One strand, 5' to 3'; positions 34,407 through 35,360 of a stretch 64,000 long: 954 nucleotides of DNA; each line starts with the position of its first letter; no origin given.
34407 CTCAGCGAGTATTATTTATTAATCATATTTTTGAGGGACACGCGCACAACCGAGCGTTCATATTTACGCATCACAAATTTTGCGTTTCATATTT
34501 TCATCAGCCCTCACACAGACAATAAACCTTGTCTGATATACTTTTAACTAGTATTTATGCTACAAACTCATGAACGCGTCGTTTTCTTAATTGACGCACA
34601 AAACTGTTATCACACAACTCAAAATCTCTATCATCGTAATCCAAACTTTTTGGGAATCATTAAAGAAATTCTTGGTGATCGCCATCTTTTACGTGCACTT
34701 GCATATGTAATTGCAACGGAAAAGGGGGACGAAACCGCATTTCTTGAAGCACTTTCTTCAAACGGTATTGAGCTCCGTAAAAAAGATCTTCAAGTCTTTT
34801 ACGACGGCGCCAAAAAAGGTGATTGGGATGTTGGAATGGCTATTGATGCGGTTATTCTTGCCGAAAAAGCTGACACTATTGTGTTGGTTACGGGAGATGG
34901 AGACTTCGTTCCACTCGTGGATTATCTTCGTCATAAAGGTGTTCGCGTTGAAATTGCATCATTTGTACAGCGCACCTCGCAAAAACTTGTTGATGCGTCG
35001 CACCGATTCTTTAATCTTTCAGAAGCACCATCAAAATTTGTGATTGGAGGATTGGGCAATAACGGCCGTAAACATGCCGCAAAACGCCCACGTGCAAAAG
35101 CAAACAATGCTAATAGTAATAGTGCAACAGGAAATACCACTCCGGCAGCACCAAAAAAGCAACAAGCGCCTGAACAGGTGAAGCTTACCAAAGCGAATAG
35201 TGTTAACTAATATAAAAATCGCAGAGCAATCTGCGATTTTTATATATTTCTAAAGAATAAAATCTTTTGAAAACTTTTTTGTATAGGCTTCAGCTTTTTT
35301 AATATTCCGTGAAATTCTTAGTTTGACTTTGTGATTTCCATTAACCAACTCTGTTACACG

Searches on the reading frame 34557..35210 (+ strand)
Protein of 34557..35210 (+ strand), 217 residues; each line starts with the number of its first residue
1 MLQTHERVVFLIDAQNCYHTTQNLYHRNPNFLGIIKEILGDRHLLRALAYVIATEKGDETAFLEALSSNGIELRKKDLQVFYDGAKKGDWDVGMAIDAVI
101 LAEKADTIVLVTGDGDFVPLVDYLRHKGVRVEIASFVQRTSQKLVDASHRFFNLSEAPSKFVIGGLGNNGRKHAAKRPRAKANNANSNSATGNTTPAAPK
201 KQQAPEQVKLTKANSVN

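Call 7: search_protein_families(library=pfam, proteins=[window:34557-35210:+], max_evalue=1)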
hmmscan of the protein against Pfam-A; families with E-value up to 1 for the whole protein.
window:34557-35210:+ (217 aa): 2 families
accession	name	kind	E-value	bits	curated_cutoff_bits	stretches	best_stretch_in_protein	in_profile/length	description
PF01936.24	NYN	-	1.3e-32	113.8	24.2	1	7-154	1-144/145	NYN domain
PF19902.4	DUF6375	-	0.088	13.9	27.5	1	92-137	78-123/132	Family of unknown function (DUF6375)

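Call 8: search_protein_families(library=ncbifam, proteins=[window:34557-35210:+], max_evalue=1)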
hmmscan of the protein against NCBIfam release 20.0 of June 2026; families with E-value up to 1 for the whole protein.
window:34557-35210:+ (217 aa): 1 family
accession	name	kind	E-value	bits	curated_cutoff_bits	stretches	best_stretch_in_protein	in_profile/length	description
TIGR00288.1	TIGR00288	hypoth_equivalog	0.00028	20.8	178.45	1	85-130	84-131/160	TIGR00288 family NYN domain-containing protein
